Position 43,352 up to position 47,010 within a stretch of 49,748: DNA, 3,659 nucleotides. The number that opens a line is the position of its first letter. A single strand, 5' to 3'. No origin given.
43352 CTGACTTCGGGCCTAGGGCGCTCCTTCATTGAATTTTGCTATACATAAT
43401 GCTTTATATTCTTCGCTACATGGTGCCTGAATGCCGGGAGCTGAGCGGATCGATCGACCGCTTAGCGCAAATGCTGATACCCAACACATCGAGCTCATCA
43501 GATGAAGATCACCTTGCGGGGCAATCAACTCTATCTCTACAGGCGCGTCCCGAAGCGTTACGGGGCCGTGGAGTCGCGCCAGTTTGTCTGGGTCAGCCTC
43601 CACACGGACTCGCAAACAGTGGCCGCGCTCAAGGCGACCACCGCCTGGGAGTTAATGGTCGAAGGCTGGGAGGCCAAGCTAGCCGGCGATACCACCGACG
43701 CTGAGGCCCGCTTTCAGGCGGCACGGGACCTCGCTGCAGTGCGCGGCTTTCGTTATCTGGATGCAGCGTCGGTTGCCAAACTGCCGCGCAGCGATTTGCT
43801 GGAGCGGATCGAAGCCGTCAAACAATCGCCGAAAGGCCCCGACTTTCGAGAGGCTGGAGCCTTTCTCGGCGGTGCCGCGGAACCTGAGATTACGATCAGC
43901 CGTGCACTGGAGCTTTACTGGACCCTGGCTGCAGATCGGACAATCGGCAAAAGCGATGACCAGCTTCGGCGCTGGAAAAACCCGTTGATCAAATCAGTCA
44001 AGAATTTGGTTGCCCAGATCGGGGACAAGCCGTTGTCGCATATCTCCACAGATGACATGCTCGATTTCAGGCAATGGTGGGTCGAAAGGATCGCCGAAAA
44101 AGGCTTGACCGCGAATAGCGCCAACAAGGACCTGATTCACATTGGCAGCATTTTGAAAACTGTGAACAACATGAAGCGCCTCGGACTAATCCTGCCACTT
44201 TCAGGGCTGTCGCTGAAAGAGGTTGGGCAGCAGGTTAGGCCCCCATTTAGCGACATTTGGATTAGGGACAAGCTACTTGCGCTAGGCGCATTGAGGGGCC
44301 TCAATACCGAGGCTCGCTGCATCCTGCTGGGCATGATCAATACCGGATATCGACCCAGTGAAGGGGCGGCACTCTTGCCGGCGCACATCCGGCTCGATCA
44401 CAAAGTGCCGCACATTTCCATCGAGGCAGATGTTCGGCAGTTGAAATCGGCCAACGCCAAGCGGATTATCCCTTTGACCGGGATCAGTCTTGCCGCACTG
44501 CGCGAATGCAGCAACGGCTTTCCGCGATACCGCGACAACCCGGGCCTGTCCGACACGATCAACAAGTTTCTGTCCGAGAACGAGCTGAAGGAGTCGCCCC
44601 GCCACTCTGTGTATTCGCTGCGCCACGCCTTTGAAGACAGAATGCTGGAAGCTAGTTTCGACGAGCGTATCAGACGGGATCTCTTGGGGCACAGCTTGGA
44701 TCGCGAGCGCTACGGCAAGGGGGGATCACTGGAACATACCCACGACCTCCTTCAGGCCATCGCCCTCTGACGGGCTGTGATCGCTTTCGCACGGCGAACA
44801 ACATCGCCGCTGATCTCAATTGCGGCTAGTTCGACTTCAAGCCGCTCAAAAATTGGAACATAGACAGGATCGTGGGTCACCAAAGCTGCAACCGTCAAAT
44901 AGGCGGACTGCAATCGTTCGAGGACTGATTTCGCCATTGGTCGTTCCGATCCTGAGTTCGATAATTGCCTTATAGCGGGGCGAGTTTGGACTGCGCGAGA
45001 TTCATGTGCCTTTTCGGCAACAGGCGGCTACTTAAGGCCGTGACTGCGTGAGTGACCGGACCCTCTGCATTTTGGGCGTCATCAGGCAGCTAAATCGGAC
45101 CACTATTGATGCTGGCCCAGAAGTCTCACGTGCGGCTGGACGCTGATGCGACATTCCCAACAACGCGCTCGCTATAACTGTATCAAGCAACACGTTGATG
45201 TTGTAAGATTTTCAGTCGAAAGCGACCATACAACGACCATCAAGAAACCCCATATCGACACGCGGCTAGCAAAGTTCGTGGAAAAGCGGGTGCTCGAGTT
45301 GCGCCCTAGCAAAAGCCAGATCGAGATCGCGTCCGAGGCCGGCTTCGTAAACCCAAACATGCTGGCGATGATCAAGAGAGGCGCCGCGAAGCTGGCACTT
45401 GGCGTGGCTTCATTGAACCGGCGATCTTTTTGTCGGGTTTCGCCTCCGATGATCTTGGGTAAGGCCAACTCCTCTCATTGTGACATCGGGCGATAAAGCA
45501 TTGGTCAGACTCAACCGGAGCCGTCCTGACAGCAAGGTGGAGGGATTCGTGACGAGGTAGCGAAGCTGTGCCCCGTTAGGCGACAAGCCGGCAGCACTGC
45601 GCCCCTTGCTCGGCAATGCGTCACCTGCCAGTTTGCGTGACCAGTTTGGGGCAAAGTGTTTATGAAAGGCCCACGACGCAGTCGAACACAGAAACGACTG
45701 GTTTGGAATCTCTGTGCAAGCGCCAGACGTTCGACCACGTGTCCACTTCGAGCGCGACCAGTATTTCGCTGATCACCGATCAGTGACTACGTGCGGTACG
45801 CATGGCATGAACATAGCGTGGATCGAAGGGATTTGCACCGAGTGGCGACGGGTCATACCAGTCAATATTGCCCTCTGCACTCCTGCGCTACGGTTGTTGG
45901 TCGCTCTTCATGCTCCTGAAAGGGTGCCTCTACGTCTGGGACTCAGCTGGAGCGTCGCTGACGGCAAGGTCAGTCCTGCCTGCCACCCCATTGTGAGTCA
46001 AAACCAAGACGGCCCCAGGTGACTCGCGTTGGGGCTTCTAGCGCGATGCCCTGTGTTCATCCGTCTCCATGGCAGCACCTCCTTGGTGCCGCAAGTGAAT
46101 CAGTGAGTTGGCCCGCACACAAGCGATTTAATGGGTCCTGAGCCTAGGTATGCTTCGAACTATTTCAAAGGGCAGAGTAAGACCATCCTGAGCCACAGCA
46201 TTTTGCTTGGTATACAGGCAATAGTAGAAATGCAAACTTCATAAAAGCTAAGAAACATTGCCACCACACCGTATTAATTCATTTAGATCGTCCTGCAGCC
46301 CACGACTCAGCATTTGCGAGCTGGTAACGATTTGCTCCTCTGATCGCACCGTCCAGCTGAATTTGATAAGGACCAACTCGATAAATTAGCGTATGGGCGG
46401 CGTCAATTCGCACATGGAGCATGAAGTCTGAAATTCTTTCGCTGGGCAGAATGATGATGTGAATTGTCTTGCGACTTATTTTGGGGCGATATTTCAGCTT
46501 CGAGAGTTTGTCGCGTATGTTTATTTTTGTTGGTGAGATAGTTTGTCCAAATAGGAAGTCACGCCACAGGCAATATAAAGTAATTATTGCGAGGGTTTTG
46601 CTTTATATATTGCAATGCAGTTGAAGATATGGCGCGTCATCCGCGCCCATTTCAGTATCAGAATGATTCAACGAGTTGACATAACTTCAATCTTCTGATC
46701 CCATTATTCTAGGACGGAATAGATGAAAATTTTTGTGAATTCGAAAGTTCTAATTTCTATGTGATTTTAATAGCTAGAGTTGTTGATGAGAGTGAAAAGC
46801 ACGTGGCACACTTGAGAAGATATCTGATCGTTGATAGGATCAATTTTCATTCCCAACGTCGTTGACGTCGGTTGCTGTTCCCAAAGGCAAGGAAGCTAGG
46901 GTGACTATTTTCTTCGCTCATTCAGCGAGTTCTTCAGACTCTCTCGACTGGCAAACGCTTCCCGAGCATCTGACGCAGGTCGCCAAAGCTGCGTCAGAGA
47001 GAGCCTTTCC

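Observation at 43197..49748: tRNA-Ser(GCU)-associated integrase island carrying a type I-C CRISPR-Cas start; cas5c is disrupted by an IS3-group element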

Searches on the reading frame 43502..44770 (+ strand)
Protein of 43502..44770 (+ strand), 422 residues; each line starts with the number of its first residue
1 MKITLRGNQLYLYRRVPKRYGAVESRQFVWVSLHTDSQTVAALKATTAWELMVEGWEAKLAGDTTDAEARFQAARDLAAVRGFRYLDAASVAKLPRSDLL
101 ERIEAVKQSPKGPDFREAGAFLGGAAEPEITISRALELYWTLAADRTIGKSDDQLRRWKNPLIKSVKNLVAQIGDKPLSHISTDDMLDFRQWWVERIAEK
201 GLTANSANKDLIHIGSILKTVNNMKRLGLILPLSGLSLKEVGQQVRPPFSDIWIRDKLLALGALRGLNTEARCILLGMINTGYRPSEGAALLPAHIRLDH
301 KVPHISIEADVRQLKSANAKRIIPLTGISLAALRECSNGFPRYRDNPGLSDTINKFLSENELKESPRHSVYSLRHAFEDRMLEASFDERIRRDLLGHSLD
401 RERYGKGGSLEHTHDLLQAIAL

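Call 10: search_protein_families(library=pfam, proteins=[window:43502-44770:+], max_evalue=0.01)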
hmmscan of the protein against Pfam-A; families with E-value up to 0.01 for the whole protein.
window:43502-44770:+ (422 aa): 2 families
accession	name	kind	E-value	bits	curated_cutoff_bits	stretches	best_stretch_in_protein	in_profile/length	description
PF00589.27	Phage_integrase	-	1.1e-07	32.3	27.1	1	268-398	21-157/172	Phage integrase family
PF20172.3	DUF6538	-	0.00057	19.9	27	1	4-50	3-49/60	Domain of unknown function (DUF6538)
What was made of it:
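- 43502..44770 (+): Tyrosine integrase, 422 aa, apparently intact. PF00589 at 32.3 bits and a weak DUF6538 (call 10).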

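Call 12: search_protein_families(library=ncbifam, proteins=[window:43502-44770:+], max_evalue=0.01)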
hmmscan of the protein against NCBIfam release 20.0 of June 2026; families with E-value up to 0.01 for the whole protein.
window:43502-44770:+ (422 aa): 3 families
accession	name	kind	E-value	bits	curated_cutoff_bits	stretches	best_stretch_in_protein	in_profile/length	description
TIGR02224.1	recomb_XerC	equivalog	0.00014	21.4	335.15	0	350-398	216-266/295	tyrosine recombinase XerC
TIGR02225.1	recomb_XerD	equivalog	0.00053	19.4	329.6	0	368-398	233-263/290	site-specific tyrosine recombinase XerD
NF001399.0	PRK00283.1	subfamily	0.0032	16.7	279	0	369-398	243-272/300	tyrosine recombinase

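Call 13: find_encoding_contigs(protein=window:43502-44770:+, flank=10000, max_places=10)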
Protein window:43502-44770:+ (422 aa): no gene with exactly this product is on record in the collection.

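Call 72: find_related_loci(query=window:43502-44770:+, collection=viral_contigs, flank=10000)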
Query window:43502-44770:+ (422 aa) in viral_contigs; peptide patterns used: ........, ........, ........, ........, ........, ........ (x = any residue, [..] = any of these).
44 stretches matched a pattern; 15 encode a relative of the query (tblastn E <= 1e-3); 15 distinct loci.
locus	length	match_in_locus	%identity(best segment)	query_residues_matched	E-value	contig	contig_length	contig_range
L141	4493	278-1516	66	1-412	0e+0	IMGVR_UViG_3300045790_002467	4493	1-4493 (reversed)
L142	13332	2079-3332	64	1-418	0e+0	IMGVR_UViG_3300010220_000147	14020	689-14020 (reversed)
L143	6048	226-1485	65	1-420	0e+0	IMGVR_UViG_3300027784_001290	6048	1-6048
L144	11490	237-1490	63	1-418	0e+0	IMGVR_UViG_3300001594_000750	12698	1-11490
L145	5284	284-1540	65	1-419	0e+0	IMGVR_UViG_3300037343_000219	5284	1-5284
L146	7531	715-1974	62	1-420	0e+0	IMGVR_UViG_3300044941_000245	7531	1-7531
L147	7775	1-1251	66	1-420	1e-180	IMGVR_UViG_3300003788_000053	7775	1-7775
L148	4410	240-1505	64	1-422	0e+0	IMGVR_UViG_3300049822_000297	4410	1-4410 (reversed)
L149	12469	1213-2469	64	1-419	1e-178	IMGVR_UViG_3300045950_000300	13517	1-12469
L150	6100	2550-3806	63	1-419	6e-177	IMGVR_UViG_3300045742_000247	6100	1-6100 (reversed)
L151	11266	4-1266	62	3-422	2e-168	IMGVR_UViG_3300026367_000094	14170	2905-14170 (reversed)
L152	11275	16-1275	60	3-422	5e-148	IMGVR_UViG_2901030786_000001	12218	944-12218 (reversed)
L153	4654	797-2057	62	1-422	5e-93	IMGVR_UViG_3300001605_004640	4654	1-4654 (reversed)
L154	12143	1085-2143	46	82-422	9e-74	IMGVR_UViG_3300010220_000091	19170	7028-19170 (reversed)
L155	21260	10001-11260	39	7-420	3e-72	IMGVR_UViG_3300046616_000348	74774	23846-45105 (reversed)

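Call 77: search_protein_families(library=pfam, proteins=[L144:2297-4123:-, L144:4104-5444:+, L144:7332-9131:-, L144:9975-11474:-, L144:5414-6037:-, L144:6532-7137:-, L144:9079-9591:-, L144:9595-10032:-, L149:3356-5134:+, L149:8760-10532:-], max_evalue=0.0001)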
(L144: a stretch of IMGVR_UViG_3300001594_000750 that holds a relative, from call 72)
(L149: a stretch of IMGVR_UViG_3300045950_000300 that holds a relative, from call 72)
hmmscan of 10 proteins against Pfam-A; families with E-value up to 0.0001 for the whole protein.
L144:2297-4123:- (608 aa): 3 families
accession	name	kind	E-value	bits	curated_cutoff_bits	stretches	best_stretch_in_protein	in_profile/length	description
PF25209.1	Phage_capsid_4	-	1.1e-52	180.4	27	1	293-605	2-262/262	Phage capsid protein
PF10124.15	Mu-like_gpT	-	1.7e-13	51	20.1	1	470-541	218-287/289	Mu-like prophage major head subunit gpT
PF04586.22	Peptidase_S78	-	6.7e-05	23.5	21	0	130-182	98-151/165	Caudovirus prohead serine protease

L144:4104-5444:+ (446 aa): 0 families

L144:7332-9131:- (599 aa): 3 families
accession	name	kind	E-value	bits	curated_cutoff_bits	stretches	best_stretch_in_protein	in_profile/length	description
PF05876.18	GpA_ATPase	-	4.7e-89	298.7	25.6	1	50-290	1-247/247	Phage terminase large subunit gpA, ATPase domain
PF20454.4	GpA_nuclease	-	3.2e-79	266.6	22.5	1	300-571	1-290/294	Terminase large subunit gpA, endonuclease domain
PF08271.17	Zn_Ribbon_TF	-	8.4e-07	28.9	29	1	240-279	2-32/43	TFIIB zinc-binding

L144:9975-11474:- (499 aa): 1 family
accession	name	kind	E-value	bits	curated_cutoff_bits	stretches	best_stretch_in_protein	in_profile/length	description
PF19263.5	DUF5906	-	3.4e-20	73.2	27.6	1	219-328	1-114/114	Family of unknown function (DUF5906)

L144:5414-6037:- (207 aa): 0 families

L144:6532-7137:- (201 aa): 0 families

L144:9079-9591:- (170 aa): 0 families

L144:9595-10032:- (145 aa): 0 families

L149:3356-5134:+ (592 aa): 0 families

L149:8760-10532:- (590 aa): 2 families
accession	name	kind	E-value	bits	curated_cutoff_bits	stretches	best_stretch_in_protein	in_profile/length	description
PF05876.18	GpA_ATPase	-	5.7e-77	259.1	25.6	1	39-278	1-247/247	Phage terminase large subunit gpA, ATPase domain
PF20454.4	GpA_nuclease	-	2.6e-72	243.9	22.5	1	288-562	1-290/294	Terminase large subunit gpA, endonuclease domain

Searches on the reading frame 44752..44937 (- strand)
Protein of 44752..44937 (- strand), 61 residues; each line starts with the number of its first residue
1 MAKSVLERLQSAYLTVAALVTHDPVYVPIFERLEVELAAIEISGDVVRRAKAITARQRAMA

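Call 10: search_protein_families(library=pfam, proteins=[window:44752-44937:-], max_evalue=0.01)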
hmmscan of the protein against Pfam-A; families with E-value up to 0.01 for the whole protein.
window:44752-44937:- (61 aa): 0 families
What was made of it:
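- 44752..44937 (-): Conserved 61-aa ORF partnered with the integrase; function unknown, candidate directionality or regulatory factor. It has no Pfam hit (call 10).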

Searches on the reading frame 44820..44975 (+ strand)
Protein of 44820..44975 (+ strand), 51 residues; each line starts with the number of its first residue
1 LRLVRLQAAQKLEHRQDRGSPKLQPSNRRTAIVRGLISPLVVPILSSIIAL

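Call 39: search_protein_families(library=pfam, proteins=[window:44820-44975:+], max_evalue=1)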
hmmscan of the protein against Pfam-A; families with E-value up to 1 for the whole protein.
window:44820-44975:+ (51 aa): 0 families

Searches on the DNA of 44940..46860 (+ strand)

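Call 69: search_dna_similar(query=window:44940-46860:+, collection=plasmids, mode=distant, max_rows=10)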
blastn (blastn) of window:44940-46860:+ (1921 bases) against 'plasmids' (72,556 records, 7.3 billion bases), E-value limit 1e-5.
Records with a match: 2; places in all: 2; records where one place covers at least 80% of the query: 0.
Best place of each record, by identity: 60-80% 2.
By first word of the organism name: Cereibacter 2.
By predicted mobility (MOB-suite, as given by PLSDB): non-mobilizable 2.
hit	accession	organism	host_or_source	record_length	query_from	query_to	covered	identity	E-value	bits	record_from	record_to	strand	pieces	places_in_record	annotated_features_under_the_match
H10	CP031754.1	Cereibacter sphaeroides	cell culture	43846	303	460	8%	73.4%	3e-16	95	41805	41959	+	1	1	XRE family transcriptional regulator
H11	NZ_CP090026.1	Cereibacter azotoformans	cell culture,Aquaculture sediment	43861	303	460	8%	73.4%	3e-16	95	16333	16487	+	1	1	helix-turn-helix transcriptional regulator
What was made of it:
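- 45146..45496 (+): XRE-like small ORF, possibly a remnant. Window 45242-45399 is 73% identical at the DNA level to XRE/HTH regulator genes on Cereibacter plasmids (call 69).
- Tried and rejected: A DNA search against plasmids found only a 158-nt XRE-like match (call 69).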

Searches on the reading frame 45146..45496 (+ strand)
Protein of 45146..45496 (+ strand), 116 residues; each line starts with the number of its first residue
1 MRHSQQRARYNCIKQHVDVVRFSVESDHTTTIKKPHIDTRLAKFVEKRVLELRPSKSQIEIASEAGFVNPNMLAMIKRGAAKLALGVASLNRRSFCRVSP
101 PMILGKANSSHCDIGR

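Call 10: search_protein_families(library=pfam, proteins=[window:45146-45496:+], max_evalue=0.01)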
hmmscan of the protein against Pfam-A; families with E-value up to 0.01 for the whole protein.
window:45146-45496:+ (116 aa): 0 families
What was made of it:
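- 45146..45496 (+): The ORF has no Pfam hit (call 10).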

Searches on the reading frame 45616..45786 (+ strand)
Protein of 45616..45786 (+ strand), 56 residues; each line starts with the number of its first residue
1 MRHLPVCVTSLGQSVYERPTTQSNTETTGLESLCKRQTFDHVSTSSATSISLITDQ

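Call 39: search_protein_families(library=pfam, proteins=[window:45616-45786:+], max_evalue=1)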
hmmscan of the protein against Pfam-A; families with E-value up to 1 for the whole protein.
window:45616-45786:+ (56 aa): 1 family
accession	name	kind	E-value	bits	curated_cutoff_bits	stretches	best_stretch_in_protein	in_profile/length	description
PF15056.11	NRN1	-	0.12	13.1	27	1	3-42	7-46/89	Neuritin protein family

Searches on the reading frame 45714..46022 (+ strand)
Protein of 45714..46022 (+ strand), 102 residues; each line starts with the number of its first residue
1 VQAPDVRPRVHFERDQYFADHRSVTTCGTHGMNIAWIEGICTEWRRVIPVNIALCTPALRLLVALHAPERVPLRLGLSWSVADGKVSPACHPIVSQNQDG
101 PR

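Call 39: search_protein_families(library=pfam, proteins=[window:45714-46022:+], max_evalue=1)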
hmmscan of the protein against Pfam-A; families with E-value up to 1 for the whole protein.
window:45714-46022:+ (102 aa): 0 families

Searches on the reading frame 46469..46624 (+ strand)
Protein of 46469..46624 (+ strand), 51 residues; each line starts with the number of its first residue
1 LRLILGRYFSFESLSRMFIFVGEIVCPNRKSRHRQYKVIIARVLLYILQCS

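Call 39: search_protein_families(library=pfam, proteins=[window:46469-46624:+], max_evalue=1)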
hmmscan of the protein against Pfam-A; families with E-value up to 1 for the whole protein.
window:46469-46624:+ (51 aa): 1 family
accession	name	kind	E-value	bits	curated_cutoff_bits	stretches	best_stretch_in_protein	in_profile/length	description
PF25133.1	TYW2_N_2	-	0.044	14.3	27.7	1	12-50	15-53/79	TYW2 N-terminal domain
